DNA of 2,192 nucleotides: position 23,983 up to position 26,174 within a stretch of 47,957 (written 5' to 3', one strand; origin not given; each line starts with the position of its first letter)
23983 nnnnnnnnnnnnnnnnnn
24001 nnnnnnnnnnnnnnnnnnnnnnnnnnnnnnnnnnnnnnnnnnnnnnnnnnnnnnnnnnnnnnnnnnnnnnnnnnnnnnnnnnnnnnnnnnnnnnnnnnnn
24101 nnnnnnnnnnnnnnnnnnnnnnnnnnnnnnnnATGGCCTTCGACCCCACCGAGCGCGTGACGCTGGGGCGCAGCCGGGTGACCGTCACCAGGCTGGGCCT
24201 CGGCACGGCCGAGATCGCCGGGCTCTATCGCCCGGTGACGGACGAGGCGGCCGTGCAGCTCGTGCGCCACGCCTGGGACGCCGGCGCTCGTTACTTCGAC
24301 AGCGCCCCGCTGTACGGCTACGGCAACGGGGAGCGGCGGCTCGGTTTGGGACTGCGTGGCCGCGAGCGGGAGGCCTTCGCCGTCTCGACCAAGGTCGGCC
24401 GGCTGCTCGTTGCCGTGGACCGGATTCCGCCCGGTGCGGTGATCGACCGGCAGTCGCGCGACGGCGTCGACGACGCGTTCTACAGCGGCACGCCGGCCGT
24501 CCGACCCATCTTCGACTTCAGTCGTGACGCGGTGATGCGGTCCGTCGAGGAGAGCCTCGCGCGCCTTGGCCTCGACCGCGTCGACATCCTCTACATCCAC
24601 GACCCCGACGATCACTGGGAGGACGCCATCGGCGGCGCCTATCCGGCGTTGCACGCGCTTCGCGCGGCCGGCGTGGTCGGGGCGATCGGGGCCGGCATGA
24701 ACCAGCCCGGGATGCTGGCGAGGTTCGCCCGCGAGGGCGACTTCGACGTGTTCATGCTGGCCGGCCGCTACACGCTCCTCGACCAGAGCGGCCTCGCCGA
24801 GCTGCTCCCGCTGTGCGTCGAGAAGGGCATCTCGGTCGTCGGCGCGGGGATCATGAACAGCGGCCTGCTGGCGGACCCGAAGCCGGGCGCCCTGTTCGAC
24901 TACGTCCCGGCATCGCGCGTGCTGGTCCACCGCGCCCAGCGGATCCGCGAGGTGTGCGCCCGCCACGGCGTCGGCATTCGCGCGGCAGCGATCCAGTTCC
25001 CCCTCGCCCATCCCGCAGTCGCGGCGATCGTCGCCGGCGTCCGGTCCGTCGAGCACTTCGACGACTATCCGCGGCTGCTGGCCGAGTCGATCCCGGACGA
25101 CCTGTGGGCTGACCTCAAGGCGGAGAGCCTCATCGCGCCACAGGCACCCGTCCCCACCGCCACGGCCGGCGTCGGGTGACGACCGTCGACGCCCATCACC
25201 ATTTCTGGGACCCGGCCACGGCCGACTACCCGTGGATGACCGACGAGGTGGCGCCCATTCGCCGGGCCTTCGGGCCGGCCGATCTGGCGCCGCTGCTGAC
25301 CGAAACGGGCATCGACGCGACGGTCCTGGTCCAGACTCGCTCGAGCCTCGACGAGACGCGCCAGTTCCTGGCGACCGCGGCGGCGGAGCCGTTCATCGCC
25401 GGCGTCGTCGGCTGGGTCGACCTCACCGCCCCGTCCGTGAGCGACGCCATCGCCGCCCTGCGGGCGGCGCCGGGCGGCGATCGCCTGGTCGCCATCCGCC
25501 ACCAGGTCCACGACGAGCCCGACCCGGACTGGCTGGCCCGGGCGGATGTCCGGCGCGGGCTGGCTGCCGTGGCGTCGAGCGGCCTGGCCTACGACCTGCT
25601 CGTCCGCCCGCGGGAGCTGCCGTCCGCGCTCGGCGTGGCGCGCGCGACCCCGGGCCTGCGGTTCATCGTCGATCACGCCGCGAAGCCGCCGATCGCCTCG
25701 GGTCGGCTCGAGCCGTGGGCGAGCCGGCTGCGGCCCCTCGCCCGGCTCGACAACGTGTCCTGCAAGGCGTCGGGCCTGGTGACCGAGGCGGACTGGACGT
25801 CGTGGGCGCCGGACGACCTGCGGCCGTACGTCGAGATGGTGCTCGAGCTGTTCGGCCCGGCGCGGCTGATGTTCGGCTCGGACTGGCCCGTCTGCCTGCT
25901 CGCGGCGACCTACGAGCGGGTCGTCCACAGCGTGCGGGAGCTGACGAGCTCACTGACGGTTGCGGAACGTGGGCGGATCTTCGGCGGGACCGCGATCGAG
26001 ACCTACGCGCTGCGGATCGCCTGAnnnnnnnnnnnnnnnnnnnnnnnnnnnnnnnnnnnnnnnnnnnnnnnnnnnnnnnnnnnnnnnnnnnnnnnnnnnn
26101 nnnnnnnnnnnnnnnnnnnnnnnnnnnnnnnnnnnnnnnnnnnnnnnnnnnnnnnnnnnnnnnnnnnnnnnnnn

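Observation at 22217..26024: AOR-family aldehyde:ferredoxin oxidoreductase is the first gene of a sugar 1-dehydrogenase/lactonase operon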

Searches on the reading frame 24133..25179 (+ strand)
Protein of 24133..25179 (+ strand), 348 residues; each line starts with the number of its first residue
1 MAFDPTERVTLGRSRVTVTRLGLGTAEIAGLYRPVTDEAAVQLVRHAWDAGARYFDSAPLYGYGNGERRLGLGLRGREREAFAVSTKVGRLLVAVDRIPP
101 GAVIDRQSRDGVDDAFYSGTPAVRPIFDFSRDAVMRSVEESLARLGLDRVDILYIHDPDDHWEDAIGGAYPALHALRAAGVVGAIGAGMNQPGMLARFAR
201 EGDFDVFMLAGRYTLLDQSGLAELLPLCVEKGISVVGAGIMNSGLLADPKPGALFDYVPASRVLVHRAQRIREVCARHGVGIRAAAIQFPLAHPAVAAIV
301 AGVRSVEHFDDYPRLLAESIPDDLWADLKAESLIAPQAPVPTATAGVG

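Call 8: search_protein_families(library=pfam, proteins=[window:24133-25179:+])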
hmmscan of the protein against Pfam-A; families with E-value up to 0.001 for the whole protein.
window:24133-25179:+ (348 aa): 1 family
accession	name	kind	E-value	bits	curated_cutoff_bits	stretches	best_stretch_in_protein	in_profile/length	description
PF00248.27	Aldo_ket_red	-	3.7e-42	144.8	24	1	20-329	1-287/291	Aldo/keto reductase family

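Call 10: search_protein_families(library=ncbifam, proteins=[window:24133-25179:+], max_evalue=0.00001)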
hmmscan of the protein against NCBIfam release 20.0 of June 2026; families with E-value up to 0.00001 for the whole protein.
window:24133-25179:+ (348 aa): 4 families
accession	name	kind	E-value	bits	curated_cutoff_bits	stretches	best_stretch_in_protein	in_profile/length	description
NF049922.1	MethglyxlRedYdjG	equivalog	4.7e-22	78.4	550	1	8-249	3-228/326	NADH-dependent methylglyoxal reductase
TIGR01293.1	Kv_beta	subfamily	3.5e-11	42.7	365.4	1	10-88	5-83/319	voltage-dependent potassium channel subunit beta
NF011432.0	PRK14863.1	equivalog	1.1e-08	34.9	244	1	131-311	85-260/292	bifunctional regulator KidO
NF007695.0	PRK10376.1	subfamily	1.7e-06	27.3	280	0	14-89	13-90/290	oxidoreductase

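Call 28: search_solved_structures(query=window:24133-25179:+, max_evalue=1e-15)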
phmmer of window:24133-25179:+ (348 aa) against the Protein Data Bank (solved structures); distinct sequences matched with E-value up to 1e-15: 6.
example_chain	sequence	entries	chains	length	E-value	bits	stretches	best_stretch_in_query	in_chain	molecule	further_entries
8scc_A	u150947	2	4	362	3.4e-29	105.4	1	127-312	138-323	L-galactose dehydrogenase | L-galactose dehydrogenase isoform X1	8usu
7ezi_A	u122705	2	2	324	1.3e-27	100.2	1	124-312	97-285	L-galactose dehydrogenase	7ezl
9w6y_A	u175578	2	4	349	1.2e-26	97.1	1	124-328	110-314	L-galactose dehydrogenase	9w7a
7smi_A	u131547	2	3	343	1.9e-25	93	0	127-311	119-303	L-galactose dehydrogenase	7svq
7lh6_B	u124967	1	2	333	1.1e-23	87.3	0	127-300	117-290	L-galactose dehydrogenase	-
1pyf_A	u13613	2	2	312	2.7e-22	82.7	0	126-309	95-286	IolS protein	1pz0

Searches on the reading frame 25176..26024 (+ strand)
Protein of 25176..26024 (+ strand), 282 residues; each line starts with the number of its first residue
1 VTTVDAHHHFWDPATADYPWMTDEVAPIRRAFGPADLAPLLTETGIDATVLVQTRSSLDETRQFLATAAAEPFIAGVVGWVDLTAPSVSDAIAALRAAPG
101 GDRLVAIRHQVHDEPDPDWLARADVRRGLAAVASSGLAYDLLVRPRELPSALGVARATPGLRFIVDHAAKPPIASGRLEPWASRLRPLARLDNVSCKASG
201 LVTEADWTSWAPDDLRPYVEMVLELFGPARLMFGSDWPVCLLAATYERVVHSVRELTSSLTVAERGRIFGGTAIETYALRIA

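Call 8: search_protein_families(library=pfam, proteins=[window:25176-26024:+])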
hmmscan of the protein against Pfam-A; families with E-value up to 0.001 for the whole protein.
window:25176-26024:+ (282 aa): 1 family
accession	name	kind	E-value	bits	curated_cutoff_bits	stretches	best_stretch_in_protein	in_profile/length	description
PF04909.20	Amidohydro_2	-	1.4e-52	179.7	26.4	1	4-278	1-288/289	Amidohydrolase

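Call 10: search_protein_families(library=ncbifam, proteins=[window:25176-26024:+], max_evalue=0.00001)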
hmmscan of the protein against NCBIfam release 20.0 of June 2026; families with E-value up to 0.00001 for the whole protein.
window:25176-26024:+ (282 aa): 1 family
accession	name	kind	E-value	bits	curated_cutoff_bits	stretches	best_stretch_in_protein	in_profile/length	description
NF052480.1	FuconLaconase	equivalog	5.9e-71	239.4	400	1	3-279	2-286/287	L-fucono-1,5-lactonase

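Call 27: search_solved_structures(query=window:25176-26024:+, max_evalue=1e-10)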
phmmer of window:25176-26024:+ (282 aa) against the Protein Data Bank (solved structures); distinct sequences matched with E-value up to 1e-10: 2.
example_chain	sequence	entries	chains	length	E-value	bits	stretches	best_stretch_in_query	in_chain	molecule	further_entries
4dlf_A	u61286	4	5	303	3.6e-55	190.6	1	3-279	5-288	Amidohydrolase 2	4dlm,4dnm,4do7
6uvz_A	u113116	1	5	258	1e-11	48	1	2-247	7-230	Amidohydrolase 2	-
